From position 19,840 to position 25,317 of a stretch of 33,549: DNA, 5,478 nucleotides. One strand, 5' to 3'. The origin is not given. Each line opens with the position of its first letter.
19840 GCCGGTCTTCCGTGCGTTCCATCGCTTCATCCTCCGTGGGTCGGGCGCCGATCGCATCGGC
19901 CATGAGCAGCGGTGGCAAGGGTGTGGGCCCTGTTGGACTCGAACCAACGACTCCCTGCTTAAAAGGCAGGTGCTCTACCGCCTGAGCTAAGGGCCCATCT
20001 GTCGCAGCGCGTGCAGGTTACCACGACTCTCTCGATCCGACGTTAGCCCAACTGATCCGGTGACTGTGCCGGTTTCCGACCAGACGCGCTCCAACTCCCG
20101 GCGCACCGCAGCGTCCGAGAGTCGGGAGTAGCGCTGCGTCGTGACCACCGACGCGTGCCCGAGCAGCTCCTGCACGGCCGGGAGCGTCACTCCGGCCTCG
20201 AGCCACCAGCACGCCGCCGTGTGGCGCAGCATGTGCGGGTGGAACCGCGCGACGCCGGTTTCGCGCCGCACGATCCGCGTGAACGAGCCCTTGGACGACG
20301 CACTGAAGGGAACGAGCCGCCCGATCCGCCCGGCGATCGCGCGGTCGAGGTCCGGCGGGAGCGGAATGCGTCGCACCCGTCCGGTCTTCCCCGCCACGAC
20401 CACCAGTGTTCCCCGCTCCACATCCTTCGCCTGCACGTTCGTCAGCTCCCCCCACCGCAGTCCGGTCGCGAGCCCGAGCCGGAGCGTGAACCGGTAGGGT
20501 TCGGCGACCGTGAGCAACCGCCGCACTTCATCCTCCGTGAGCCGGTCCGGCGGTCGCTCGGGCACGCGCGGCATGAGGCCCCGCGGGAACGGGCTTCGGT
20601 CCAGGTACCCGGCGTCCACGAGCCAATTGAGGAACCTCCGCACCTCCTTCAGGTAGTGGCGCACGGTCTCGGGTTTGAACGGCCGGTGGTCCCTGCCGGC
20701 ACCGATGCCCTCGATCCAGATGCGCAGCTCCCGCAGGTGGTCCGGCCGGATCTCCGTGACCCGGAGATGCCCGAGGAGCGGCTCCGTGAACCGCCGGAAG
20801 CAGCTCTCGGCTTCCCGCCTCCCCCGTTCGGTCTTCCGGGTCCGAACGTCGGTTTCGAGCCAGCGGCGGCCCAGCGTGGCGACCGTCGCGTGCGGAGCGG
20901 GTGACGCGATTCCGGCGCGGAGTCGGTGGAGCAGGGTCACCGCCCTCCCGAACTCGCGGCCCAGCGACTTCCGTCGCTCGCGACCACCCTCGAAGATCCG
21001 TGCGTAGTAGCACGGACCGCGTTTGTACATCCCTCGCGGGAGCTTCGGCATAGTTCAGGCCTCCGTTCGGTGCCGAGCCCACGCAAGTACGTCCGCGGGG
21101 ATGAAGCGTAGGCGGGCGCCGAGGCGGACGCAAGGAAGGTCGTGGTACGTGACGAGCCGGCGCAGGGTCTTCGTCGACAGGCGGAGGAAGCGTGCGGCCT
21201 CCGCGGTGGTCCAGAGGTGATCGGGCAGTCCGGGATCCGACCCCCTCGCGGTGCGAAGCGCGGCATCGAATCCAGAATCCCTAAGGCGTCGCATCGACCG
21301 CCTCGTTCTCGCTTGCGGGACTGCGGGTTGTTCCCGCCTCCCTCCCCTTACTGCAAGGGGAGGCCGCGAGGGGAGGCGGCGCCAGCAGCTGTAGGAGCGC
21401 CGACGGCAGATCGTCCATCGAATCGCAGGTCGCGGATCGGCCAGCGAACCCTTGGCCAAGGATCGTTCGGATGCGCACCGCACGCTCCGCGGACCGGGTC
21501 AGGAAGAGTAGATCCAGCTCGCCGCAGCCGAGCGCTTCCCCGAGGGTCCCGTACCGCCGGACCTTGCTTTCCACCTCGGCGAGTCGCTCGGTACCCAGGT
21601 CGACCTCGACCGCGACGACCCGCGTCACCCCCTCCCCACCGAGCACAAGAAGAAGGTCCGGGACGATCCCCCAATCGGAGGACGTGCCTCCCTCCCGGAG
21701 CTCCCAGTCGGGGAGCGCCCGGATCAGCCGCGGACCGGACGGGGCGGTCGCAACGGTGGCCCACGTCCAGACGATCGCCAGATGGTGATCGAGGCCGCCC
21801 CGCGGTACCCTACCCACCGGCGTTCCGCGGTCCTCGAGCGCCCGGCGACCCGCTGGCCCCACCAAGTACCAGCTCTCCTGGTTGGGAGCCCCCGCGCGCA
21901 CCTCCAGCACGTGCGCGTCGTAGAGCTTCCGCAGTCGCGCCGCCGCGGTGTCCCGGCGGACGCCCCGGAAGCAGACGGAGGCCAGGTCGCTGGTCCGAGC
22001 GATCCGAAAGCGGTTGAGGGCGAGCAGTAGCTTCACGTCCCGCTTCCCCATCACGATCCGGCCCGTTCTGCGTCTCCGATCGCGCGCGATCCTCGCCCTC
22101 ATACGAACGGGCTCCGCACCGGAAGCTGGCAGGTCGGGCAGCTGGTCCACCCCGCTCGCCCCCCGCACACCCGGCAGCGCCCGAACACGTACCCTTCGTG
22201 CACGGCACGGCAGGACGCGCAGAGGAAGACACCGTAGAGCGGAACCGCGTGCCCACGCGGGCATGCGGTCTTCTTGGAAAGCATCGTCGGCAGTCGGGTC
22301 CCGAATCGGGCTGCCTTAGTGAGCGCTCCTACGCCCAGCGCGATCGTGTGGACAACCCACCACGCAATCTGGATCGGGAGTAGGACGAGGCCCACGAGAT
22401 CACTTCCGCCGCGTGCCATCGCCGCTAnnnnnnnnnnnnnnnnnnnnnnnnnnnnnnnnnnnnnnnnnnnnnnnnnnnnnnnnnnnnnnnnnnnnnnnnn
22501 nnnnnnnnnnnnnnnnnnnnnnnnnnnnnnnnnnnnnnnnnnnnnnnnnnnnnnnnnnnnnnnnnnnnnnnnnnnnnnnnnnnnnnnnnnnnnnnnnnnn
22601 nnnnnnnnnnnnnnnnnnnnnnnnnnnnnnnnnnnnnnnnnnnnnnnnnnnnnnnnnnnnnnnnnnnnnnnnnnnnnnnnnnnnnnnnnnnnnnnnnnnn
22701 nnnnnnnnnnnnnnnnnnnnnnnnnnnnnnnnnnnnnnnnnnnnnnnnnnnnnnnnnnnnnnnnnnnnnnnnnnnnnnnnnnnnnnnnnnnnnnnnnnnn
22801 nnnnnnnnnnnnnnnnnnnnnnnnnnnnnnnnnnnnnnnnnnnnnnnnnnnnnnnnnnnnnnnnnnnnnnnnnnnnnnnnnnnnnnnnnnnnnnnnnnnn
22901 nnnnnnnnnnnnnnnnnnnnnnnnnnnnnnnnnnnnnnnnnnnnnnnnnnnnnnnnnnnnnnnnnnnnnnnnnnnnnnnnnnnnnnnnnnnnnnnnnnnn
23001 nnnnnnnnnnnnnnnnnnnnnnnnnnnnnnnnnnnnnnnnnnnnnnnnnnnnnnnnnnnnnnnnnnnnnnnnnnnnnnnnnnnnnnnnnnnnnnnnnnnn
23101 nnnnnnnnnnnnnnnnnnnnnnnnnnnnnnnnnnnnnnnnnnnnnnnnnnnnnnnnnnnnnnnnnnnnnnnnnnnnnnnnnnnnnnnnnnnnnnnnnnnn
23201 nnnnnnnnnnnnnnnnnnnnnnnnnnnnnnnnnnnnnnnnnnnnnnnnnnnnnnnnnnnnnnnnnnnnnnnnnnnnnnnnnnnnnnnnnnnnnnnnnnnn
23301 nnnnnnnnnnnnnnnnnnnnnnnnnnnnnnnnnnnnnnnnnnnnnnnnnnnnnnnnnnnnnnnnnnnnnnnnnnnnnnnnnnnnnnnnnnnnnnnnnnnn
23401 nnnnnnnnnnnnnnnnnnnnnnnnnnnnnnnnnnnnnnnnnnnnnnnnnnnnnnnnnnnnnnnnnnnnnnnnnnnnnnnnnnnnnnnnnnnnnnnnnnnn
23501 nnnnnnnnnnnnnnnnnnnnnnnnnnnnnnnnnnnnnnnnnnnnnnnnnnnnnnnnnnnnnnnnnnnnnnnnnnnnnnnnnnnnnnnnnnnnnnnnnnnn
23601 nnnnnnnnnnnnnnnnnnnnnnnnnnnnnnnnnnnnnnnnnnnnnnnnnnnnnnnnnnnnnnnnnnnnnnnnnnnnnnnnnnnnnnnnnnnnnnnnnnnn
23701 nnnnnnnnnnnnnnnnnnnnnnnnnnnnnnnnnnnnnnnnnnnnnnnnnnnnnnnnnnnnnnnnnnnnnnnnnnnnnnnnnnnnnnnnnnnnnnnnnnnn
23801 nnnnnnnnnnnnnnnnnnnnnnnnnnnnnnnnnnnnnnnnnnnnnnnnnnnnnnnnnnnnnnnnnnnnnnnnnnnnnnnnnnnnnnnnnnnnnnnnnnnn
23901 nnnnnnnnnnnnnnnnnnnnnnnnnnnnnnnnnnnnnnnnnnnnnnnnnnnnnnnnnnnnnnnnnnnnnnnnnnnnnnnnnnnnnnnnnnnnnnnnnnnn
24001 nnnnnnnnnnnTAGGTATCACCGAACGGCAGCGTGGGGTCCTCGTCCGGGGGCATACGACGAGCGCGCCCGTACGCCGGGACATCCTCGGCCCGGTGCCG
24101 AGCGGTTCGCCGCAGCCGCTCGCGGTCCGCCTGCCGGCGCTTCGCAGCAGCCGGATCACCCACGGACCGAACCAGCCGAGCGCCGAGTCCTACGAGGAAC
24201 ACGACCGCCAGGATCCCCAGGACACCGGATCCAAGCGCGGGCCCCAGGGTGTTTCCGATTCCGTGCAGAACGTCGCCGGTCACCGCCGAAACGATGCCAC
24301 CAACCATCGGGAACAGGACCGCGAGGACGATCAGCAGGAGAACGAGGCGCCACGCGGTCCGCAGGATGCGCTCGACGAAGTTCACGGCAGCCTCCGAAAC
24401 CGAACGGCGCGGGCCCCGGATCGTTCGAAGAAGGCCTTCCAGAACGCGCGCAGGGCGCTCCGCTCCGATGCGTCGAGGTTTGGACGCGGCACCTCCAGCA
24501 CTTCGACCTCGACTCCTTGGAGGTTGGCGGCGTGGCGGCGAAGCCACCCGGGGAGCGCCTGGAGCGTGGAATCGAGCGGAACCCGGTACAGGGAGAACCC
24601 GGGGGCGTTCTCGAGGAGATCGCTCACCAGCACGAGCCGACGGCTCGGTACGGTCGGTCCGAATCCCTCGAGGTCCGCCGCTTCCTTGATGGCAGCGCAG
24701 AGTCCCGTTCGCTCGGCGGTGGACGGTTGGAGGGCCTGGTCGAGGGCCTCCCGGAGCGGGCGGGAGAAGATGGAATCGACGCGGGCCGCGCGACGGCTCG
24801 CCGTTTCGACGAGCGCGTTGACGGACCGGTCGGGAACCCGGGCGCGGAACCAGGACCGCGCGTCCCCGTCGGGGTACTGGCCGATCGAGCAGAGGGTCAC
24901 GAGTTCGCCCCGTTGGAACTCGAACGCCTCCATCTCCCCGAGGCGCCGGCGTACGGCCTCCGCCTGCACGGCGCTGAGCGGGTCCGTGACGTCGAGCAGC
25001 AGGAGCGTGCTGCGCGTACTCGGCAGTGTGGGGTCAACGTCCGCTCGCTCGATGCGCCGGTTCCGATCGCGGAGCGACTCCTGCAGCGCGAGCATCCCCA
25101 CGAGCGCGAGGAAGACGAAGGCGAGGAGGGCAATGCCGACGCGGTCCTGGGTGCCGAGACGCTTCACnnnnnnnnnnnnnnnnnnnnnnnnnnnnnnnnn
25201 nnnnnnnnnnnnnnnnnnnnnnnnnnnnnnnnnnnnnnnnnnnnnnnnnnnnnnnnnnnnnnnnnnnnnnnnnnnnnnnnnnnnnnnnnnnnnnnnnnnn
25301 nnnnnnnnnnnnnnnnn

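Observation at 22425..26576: Uncharacterised four-gene membrane/ATPase module inside the tRNA-linked element (candidate novel DNA-transfer or conflict system)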

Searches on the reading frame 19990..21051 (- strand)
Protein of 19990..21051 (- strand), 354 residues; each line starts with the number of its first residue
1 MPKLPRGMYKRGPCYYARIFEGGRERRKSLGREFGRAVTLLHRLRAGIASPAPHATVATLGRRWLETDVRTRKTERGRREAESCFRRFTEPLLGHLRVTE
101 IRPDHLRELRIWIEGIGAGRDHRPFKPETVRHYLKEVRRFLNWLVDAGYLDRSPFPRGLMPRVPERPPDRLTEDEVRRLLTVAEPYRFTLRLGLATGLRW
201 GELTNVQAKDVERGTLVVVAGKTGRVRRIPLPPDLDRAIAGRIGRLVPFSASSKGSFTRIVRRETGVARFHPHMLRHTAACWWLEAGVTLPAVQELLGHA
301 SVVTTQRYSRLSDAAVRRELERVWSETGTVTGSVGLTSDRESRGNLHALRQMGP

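Call 11: search_protein_families(library=pfam, proteins=[window:19990-21051:-], max_evalue=0.01)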
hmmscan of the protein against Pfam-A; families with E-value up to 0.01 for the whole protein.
window:19990-21051:- (354 aa): 2 families
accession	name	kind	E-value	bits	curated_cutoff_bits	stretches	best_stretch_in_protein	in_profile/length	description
PF00589.27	Phage_integrase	-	1.2e-23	84.2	27.1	2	254-313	111-170/172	Phage integrase family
PF13102.12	Phage_int_SAM_5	-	0.0006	20.6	22.3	1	76-156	23-94/98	Phage integrase SAM-like domain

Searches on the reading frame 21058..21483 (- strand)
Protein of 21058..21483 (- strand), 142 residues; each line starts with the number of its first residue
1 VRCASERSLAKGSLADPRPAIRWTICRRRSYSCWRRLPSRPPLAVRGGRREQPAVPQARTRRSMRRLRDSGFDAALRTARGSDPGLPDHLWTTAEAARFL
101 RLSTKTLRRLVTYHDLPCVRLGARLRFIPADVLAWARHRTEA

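Call 11: search_protein_families(library=pfam, proteins=[window:21058-21483:-], max_evalue=0.01)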
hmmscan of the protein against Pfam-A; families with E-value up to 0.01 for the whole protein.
window:21058-21483:- (142 aa): 1 family
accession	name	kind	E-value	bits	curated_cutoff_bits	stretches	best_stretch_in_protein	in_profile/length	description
PF12728.13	HTH_17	-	2.3e-11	44.2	27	1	92-139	3-50/51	Helix-turn-helix domain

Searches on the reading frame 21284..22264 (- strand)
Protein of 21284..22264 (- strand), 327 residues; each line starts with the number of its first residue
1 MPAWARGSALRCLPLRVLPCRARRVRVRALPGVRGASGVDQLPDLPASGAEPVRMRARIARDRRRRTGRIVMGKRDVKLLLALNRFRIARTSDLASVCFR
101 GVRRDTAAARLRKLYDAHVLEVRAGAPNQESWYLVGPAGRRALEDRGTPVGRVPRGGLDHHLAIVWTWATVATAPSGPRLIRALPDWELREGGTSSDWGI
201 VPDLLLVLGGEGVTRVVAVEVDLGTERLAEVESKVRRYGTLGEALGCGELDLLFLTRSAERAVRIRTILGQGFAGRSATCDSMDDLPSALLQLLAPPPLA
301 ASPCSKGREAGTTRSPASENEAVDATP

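Call 11: search_protein_families(library=pfam, proteins=[window:21284-22264:-], max_evalue=0.01)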
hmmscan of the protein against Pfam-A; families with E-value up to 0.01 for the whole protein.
window:21284-22264:- (327 aa): 1 family
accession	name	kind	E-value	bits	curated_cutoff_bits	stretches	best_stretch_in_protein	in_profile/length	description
PF13814.12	Replic_Relax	-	1.4e-09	38.8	25.3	1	82-241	3-175/191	Replication-relaxation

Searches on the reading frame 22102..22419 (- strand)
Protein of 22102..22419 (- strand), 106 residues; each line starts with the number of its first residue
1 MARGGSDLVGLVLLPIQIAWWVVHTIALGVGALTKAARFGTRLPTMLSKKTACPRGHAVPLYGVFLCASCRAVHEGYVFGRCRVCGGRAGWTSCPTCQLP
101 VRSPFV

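Call 11: search_protein_families(library=pfam, proteins=[window:22102-22419:-], max_evalue=0.01)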
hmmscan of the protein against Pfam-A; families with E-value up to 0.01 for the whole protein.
window:22102-22419:- (106 aa): 0 families

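Call 13: search_protein_families(library=phrogs, proteins=[window:22102-22419:-], max_evalue=0.1)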
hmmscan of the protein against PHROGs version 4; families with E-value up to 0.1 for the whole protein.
window:22102-22419:- (106 aa): 0 families

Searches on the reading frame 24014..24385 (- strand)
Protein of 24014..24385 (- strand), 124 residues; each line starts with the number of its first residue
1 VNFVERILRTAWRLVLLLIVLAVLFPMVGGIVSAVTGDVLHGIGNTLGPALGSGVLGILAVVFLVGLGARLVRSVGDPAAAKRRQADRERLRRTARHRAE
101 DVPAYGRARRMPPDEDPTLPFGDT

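Call 4: search_protein_families(library=pfam, proteins=[window:24014-24385:-], max_evalue=1)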
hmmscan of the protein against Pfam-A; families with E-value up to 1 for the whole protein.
window:24014-24385:- (124 aa): 3 families
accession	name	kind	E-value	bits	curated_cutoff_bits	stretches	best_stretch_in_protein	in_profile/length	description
PF11021.13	DUF2613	-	0.25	11.9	22.1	1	46-69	2-26/55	Protein of unknown function (DUF2613)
PF24432.1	DUF7555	-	0.25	11.8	28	0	42-121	24-103/133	Family of unknown function (DUF7555)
PF07219.19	HemY_N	-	0.56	10.8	31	0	54-94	19-59/107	HemY protein N-terminus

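Call 5: search_protein_families(library=padloc, proteins=[window:24014-24385:-], max_evalue=1)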
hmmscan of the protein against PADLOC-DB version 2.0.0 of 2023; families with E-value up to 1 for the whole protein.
window:24014-24385:- (124 aa): 0 families

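Call 6: search_protein_families(library=ncbifam, proteins=[window:24014-24385:-], max_evalue=1)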
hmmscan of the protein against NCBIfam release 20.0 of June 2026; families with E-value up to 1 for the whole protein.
window:24014-24385:- (124 aa): 1 family
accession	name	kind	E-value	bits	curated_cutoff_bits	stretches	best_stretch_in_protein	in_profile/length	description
NF038216.1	ABZJ_00895_fam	subfamily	0.063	13.2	33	1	10-67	62-117/134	ABZJ_00895 family protein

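Call 13: search_protein_families(library=phrogs, proteins=[window:24014-24385:-], max_evalue=0.1)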
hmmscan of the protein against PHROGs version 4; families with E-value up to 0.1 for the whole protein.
window:24014-24385:- (124 aa): 1 family
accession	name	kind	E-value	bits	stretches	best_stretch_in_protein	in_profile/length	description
phrog_944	-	moron, auxiliary metabolic gene and host takeover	0.025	15.2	1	10-80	122-185/235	membrane protein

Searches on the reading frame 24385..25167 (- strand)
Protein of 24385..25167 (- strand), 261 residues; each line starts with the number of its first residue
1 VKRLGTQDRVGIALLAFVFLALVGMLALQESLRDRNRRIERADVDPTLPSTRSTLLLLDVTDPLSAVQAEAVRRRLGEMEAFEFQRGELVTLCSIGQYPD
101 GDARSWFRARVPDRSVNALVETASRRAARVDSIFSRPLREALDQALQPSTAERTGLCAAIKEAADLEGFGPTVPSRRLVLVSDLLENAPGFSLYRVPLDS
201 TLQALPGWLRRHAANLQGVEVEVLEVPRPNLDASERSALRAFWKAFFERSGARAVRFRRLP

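Call 4: search_protein_families(library=pfam, proteins=[window:24385-25167:-], max_evalue=1)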
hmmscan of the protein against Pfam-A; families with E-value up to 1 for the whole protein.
window:24385-25167:- (261 aa): 0 families

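Call 5: search_protein_families(library=padloc, proteins=[window:24385-25167:-], max_evalue=1)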
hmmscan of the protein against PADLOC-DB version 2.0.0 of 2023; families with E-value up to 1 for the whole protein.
window:24385-25167:- (261 aa): 0 families

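Call 6: search_protein_families(library=ncbifam, proteins=[window:24385-25167:-], max_evalue=1)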
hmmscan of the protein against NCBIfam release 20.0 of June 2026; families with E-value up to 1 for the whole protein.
window:24385-25167:- (261 aa): 0 families

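Call 13: search_protein_families(library=phrogs, proteins=[window:24385-25167:-], max_evalue=0.1)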
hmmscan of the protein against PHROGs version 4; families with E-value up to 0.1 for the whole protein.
window:24385-25167:- (261 aa): 0 families

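Call 30: find_homologous_proteins(query=window:24385-25167:-, max_evalue=0.001)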
Query window:24385-25167:- (261 aa): 21 proteins with E <= 0.001 among 8000 candidates.
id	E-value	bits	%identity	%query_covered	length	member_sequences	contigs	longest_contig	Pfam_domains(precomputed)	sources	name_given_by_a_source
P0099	8.1e-162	555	100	100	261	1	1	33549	-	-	-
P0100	2.1e-108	380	68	100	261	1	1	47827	-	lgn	-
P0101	1.1e-104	368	66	100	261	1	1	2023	-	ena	-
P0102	1.1e-101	358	69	98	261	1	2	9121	-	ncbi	-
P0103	6.3e-100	352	66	98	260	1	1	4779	-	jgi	jgi:hypothetical protein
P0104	5.0e-92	326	62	100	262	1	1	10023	-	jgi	jgi:hypothetical protein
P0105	1.9e-74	269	53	100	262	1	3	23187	-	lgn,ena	-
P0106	1.4e-69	253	52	96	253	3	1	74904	-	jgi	jgi:hypothetical protein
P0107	2.8e-69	252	48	100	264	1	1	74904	-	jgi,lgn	jgi:hypothetical protein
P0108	3.6e-17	81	31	96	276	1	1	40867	-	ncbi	-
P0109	3.4e-15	75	29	81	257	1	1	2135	-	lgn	-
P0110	4.0e-15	74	32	82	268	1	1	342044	-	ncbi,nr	ncbi:MAG: hypothetical protein JNJ73_17730 [Hyphomonadaceae bacterium]|nr:hypothetical protein [Hyph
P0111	3.4e-12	65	30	79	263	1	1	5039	-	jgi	jgi:hypothetical protein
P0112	1.1e-10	60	48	36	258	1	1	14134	-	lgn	-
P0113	1.8e-10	59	28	79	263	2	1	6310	-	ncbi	-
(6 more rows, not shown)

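Call 38: predict_structure(alignment_id=A3)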
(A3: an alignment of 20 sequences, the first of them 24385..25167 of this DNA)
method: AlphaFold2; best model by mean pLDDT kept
length: 261 residues; sequences in the alignment: 20
mean_pLDDT: 89.4   pTM: 0.81
mean pLDDT of the five models: 89.4, 88.8, 88.7, 88.3, 83.6
residues with pLDDT >= 90: 156; 70-90: 99; 50-70: 4; < 50: 2
segments of 3 or more residues with pLDDT < 50: none
pLDDT, mean of each block of 10 residues (from residue 1): 64 91 86 77 76 96 93 97 94 89 93 82 88 95 90 87 93 95 90 88 87 94 94 94 96 97 88
secondary structure, 60 per line:
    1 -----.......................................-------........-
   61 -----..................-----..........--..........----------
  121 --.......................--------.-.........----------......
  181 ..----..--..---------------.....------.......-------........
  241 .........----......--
elements in order: H6-44 E52-59 H66-83 E89-98 E101-110 H123-145 H156-164 E175-182 H208-212 E219-225 H233-249 E254-259

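Call 41: fold_search(model_id=the predicted structure, library=pdb)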
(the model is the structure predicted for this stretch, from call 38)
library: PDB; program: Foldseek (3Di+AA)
matches with E <= 10: 856; with E <= 0.001: 78
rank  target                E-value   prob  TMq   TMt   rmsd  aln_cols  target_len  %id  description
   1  6gvw_I                1.2e-05  1.00  0.42  0.46   9.0       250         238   13  Crystal structure of the BRCA1-A complex (released 2019-07-10)
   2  1atz_B                1.3e-05  1.00  0.37  0.48   8.3       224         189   13  HUMAN VON WILLEBRAND FACTOR A3 DOMAIN (released 1998-02-25)
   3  5of4_E                1.7e-05  1.00  0.40  0.54   6.9       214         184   11  The cryo-EM structure of human TFIIH (released 2017-09-13)
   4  6fpy_A                1.8e-05  1.00  0.42  0.20   6.4       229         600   13  Inter-alpha-inhibitor heavy chain 1, wild type (released 2019-02-27)
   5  9pd3_E                1.9e-05  1.00  0.37  0.30   7.8       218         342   12  NER dual incision complex - DuIS (released 2026-02-18)
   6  7o4i_6                2.5e-05  1.00  0.39  0.30  14.6       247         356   14  Yeast RNA polymerase II transcription pre-initiation complex with initial transcription bubble (released 2021-06-16)
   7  9pd5_E                2.8e-05  1.00  0.39  0.29  13.1       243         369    9  NER dual incision complex - NoF (released 2026-02-18)
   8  9pd4_E                3.2e-05  1.00  0.39  0.31   8.1       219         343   12  NER dual incision complex - DuIM (released 2026-02-18)
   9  6fpz_A                3.4e-05  1.00  0.44  0.21   6.1       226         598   13  Inter-alpha-inhibitor heavy chain 1, D298A (released 2019-02-27)
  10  3qa3_G                4.6e-05  1.00  0.42  0.55   6.9       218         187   13  Crystal Structure of A-domain in complex with antibody (released 2011-11-30)
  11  8byq_4                4.9e-05  1.00  0.38  0.29   8.3       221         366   11  RNA polymerase II pre-initiation complex with the proximal +1 nucleosome (PIC-Nuc10W) (released 2023-05-03)
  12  4bzi_E                5.9e-05  1.00  0.43  0.18  10.5       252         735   13  The structure of the COPII coat assembled on membranes (released 2013-09-18)
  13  1m2v_B                5.9e-05  1.00  0.43  0.17  10.5       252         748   13  Crystal Structure of the yeast Sec23/24 heterodimer (released 2002-09-20)
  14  6fpy_B                6.2e-05  1.00  0.46  0.22   5.9       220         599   14  Inter-alpha-inhibitor heavy chain 1, wild type (released 2019-02-27)
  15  9c4f_I                6.6e-05  1.00  0.41  0.53   5.9       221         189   13  Infectious B19V capsid (released 2024-10-16)
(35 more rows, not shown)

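Call 104: find_encoding_contigs(protein=P0108, flank=8000, max_places=2)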
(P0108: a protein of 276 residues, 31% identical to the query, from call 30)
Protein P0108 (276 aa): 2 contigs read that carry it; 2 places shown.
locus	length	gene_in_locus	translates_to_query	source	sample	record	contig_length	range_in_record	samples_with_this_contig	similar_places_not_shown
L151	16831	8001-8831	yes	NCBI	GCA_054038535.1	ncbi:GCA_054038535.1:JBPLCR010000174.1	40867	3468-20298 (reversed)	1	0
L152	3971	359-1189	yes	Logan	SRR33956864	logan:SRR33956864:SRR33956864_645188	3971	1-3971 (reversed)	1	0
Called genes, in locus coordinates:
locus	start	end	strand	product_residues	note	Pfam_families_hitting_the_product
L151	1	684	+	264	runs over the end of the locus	PF00005:ABC_tran, PF13555:AAA_29 (faint), PF13304:AAA_21 (weak)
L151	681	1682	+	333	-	PF02470:MlaD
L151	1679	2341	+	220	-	PF03886:ABC_trans_aux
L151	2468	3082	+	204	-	PF13417:GST_N_3, PF13409:GST_N_2, PF13410:GST_C_2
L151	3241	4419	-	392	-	PF00155:Aminotran_1_2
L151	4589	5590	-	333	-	PF24827:AstE_AspA_cat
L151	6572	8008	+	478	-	-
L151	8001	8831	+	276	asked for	-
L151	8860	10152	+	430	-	-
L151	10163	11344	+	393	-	-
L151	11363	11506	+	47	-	-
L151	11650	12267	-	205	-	PF00440:TetR_N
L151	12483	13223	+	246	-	-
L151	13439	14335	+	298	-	PF00561:Abhydrolase_1, PF12146:Hydrolase_4 (weak), PF12697:Abhydrolase_6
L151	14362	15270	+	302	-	PF00892:EamA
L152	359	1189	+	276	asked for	-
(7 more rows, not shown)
